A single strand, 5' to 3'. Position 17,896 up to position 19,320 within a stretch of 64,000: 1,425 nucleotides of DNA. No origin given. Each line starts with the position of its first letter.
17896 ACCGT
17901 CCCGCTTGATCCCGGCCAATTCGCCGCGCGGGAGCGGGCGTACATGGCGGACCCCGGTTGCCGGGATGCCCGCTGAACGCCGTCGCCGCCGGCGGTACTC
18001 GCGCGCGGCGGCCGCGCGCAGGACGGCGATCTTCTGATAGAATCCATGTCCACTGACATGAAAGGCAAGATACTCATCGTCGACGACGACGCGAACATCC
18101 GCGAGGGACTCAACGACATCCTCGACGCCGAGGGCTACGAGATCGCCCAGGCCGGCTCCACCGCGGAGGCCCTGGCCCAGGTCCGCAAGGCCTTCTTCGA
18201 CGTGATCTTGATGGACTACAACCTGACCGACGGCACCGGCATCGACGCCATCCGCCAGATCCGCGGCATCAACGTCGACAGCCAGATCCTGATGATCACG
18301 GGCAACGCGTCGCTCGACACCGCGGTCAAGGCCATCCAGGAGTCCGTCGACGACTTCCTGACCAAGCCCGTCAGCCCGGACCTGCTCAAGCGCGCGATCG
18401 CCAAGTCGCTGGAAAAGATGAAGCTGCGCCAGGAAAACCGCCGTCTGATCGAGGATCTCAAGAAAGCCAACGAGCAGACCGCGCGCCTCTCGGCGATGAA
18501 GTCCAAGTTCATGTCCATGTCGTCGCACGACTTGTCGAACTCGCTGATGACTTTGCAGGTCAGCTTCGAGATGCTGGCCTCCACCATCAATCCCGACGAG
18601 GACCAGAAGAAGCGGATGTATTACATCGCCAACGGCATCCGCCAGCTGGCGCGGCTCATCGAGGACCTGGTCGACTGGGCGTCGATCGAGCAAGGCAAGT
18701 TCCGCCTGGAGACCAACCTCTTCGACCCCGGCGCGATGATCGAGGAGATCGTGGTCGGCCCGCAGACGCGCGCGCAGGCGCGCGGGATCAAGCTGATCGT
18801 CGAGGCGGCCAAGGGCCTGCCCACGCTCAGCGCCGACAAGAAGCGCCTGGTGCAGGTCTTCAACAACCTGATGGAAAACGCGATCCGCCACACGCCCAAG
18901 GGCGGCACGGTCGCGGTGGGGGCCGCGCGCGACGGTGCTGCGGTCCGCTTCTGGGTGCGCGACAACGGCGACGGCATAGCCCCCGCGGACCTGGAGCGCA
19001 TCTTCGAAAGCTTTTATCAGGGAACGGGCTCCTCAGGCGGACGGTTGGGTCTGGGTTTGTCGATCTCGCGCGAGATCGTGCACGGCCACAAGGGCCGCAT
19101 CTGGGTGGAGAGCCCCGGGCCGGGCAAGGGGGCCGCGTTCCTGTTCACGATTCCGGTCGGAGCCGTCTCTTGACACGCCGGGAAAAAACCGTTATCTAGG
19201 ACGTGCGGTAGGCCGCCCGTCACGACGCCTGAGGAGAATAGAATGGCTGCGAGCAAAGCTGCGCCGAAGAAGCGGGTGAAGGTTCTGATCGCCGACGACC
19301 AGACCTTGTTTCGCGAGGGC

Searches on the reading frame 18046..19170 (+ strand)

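Call 10: search_protein_families(library=pfam, proteins=[window:18046-19170:+], max_evalue=0.001)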
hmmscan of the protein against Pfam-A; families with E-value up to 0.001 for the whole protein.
window:18046-19170:+ (375 aa): 3 families
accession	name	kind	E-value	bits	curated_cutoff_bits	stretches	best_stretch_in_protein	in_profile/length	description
PF02518.31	HATPase_c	-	8.3e-28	97.5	26.4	1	264-371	2-109/111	Histidine kinase-, DNA gyrase B-, and HSP90-like ATPase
PF00072.30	Response_reg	-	2.9e-27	95.5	30.2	1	9-118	1-110/111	Response regulator receiver domain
PF00512.31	HisKA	-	1.6e-09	38.1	26.9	1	151-217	1-66/66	His Kinase A (phospho-acceptor) domain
